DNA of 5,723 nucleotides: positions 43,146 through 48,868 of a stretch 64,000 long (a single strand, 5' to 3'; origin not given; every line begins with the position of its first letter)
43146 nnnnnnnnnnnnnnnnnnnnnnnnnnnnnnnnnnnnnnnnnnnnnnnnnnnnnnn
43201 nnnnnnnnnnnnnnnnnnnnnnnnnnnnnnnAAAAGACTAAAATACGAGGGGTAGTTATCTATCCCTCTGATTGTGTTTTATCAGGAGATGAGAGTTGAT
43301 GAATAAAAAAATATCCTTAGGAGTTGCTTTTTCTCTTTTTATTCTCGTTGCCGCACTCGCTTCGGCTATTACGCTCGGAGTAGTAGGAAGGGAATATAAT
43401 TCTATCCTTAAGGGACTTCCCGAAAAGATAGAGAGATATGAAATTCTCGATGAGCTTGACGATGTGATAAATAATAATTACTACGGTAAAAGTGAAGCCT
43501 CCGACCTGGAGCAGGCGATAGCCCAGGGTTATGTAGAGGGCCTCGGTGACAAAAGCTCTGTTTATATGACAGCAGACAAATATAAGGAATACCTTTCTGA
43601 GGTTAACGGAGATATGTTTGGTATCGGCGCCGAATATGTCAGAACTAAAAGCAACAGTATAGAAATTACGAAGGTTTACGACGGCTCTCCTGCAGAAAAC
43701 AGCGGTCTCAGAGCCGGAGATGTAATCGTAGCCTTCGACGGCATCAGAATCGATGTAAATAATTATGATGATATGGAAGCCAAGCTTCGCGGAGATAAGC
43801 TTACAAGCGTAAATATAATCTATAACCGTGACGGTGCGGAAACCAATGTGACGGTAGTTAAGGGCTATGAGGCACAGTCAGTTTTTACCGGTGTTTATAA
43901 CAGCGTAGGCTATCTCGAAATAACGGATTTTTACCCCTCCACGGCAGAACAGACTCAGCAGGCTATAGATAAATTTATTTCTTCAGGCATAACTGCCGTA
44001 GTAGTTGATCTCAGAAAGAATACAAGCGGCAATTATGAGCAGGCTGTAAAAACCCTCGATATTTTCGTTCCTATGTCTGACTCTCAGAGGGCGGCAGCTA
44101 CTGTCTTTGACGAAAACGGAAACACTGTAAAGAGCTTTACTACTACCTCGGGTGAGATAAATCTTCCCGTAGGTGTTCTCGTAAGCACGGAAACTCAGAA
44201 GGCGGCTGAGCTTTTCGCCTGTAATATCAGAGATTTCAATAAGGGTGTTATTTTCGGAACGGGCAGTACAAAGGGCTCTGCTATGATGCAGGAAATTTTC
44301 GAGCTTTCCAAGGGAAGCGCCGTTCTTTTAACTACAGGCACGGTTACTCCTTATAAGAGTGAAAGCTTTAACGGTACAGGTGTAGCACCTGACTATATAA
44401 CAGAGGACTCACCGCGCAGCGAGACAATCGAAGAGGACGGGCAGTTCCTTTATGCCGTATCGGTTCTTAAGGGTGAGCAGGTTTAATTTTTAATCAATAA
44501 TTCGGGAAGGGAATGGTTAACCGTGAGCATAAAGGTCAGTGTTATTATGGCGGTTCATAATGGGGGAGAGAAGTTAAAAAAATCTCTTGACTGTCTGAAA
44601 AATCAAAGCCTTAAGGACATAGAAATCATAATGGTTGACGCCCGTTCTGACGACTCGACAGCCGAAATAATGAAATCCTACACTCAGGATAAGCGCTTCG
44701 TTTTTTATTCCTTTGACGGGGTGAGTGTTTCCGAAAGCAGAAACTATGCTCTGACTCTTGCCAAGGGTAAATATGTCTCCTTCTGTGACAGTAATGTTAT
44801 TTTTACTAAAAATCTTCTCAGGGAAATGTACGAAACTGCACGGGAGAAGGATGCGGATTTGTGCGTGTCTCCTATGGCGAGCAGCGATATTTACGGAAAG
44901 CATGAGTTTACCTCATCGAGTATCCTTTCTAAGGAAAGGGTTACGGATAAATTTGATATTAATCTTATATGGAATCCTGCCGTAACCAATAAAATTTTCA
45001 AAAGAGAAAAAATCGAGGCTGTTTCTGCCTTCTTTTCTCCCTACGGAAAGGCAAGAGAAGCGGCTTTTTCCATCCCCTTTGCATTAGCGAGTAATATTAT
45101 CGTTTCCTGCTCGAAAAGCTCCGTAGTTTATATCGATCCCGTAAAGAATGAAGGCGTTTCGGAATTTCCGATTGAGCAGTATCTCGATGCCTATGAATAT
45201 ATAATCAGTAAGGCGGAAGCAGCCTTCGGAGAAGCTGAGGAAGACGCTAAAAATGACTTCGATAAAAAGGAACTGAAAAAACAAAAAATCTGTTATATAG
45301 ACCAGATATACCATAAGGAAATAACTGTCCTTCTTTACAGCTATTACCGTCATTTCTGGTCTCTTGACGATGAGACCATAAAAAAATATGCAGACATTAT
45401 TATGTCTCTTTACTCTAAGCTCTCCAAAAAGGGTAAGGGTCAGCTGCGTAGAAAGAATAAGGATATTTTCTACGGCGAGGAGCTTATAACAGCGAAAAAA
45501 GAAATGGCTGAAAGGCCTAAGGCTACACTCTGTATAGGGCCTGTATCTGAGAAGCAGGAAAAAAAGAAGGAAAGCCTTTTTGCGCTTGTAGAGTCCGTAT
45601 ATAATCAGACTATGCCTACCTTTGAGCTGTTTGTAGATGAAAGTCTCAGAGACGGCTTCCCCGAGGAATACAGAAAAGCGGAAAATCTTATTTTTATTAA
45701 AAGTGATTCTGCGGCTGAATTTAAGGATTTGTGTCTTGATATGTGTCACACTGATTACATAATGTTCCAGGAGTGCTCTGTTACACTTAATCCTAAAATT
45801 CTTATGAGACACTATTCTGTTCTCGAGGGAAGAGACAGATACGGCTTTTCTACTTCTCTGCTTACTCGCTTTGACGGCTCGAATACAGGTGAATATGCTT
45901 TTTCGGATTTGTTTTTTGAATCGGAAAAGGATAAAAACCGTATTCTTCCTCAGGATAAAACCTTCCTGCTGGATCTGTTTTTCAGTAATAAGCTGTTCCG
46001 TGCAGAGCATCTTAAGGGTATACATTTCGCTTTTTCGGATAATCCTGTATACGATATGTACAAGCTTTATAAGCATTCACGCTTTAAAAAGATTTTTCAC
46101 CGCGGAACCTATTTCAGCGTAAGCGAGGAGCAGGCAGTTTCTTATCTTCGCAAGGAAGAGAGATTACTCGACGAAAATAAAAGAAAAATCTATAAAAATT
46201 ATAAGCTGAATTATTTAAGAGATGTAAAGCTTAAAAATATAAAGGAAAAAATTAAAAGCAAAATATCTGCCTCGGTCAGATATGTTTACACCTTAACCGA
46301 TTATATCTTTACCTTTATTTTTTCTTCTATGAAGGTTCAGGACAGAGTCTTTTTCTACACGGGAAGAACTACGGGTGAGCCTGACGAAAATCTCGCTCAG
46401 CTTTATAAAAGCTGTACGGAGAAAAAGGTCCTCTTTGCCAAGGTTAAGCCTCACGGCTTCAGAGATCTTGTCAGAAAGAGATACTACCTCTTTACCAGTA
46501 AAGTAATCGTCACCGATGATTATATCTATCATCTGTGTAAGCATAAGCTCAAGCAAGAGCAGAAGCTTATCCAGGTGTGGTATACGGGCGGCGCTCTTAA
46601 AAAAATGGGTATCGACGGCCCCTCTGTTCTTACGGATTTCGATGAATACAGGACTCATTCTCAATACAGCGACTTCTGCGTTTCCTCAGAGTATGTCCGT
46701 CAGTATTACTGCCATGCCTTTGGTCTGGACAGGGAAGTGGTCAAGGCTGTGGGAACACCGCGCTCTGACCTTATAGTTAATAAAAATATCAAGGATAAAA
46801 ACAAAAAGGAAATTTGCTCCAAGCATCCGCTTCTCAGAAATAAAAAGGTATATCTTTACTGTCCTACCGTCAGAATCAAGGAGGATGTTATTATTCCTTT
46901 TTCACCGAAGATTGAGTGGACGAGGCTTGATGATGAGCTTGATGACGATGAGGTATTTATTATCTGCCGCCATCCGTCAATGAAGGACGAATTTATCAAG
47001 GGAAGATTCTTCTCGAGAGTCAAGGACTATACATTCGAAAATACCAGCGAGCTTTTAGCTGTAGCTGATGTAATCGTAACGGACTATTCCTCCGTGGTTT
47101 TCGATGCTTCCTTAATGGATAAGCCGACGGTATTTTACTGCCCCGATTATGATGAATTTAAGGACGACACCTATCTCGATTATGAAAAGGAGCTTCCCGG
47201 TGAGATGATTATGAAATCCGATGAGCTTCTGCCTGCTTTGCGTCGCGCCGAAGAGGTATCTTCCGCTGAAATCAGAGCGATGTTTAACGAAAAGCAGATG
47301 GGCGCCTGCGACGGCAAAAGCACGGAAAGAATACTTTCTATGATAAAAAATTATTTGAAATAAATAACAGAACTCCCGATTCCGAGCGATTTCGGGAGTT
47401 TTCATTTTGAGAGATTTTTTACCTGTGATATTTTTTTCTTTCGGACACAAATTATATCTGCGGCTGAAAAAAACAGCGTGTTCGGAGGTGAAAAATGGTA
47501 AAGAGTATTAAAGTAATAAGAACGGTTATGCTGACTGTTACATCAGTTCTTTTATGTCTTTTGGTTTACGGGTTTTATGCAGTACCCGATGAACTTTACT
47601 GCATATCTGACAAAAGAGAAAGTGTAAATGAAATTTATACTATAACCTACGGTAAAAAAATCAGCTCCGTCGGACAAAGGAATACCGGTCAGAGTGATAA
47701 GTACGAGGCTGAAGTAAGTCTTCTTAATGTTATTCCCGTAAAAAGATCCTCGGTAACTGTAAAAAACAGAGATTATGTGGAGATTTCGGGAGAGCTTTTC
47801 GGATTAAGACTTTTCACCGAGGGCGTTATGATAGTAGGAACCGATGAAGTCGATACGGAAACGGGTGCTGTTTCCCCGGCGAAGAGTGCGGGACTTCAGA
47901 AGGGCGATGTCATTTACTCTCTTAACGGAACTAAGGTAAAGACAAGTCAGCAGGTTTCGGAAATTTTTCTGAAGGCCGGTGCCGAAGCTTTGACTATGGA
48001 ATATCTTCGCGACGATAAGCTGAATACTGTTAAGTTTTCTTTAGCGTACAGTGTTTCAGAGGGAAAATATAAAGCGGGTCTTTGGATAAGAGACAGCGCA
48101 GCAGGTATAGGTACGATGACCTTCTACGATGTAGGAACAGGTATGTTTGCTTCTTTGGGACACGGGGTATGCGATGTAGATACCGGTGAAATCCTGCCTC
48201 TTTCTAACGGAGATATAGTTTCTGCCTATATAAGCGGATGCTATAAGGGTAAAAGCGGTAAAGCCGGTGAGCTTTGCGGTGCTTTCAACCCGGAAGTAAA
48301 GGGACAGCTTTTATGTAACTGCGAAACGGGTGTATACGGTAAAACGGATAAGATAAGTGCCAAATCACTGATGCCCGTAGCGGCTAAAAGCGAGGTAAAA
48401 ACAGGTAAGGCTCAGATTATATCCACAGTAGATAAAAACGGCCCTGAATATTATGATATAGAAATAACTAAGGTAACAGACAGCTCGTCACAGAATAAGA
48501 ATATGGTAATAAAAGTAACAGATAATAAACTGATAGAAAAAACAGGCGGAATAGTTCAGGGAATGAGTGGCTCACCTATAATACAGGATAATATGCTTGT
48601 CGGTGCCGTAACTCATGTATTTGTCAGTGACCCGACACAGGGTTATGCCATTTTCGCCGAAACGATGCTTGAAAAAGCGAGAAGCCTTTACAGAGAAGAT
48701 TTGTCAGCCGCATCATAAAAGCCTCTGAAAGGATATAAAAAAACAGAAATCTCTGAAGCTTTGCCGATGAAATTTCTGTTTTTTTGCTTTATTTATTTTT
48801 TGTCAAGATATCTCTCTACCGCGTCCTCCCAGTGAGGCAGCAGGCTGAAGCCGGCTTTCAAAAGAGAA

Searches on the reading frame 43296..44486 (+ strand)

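Call 69: search_protein_families(library=pfam, max_evalue=1e-8, proteins=[window:43296-44486:+])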
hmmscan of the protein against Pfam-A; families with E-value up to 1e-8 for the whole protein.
window:43296-44486:+ (396 aa): 3 families
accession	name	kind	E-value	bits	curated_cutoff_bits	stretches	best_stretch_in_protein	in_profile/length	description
PF03572.23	Peptidase_S41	-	2.3e-26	92.8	24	1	204-367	2-163/165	Peptidase family S41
PF17820.7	PDZ_6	-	1.8e-10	40.8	27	1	124-173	2-49/54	PDZ domain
PF13180.12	PDZ_2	-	2.6e-09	37.7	27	1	115-187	7-78/80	PDZ domain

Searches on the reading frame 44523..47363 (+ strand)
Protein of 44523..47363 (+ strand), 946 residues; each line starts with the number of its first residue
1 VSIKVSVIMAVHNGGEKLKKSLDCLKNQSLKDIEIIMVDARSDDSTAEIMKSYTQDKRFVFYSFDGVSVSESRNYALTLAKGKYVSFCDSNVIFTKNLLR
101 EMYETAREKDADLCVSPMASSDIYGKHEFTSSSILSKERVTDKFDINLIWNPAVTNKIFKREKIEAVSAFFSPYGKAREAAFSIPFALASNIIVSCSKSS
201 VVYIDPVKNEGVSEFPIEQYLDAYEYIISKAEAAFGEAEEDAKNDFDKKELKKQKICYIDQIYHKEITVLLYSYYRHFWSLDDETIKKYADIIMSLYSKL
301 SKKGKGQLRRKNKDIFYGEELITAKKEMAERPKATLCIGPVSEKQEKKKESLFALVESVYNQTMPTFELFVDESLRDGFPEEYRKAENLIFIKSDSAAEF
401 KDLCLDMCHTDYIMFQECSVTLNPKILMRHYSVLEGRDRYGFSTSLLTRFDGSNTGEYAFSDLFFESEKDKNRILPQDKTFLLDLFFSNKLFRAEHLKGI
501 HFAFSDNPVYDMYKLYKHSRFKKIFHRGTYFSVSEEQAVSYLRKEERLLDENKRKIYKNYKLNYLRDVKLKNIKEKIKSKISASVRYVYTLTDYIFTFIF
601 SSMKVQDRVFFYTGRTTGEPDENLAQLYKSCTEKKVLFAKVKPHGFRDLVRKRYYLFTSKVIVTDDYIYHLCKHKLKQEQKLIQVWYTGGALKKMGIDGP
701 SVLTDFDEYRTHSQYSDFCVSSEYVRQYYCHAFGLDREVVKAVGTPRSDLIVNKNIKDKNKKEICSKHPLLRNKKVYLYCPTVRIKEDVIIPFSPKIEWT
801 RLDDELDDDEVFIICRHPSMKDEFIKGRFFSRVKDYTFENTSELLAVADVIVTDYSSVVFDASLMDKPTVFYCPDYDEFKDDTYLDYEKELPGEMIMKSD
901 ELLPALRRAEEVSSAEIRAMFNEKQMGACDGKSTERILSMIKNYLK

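Call 70: search_protein_families(library=pfam, max_evalue=1e-8, proteins=[window:44523-47363:+])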
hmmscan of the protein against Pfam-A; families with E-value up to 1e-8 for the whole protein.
window:44523-47363:+ (946 aa): 2 families
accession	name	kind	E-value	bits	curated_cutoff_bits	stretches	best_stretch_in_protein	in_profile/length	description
PF04464.20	Glyphos_transf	-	3e-53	181.5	22.1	1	643-941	63-365/367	CDP-Glycerol:Poly(glycerophosphate) glycerophosphotransferase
PF00535.33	Glycos_transf_2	-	1.3e-22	80.9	23.3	1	6-164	1-164/168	Glycosyl transferase family 2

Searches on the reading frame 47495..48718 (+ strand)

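Call 70: search_protein_families(library=pfam, max_evalue=1e-8, proteins=[window:47495-48718:+])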
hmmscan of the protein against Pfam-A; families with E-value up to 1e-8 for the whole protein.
window:47495-48718:+ (407 aa): 1 family
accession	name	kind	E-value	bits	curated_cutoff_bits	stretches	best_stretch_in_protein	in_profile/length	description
PF05580.18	Peptidase_S55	-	4.6e-81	272.3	25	1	191-392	2-210/210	SpoIVB peptidase S55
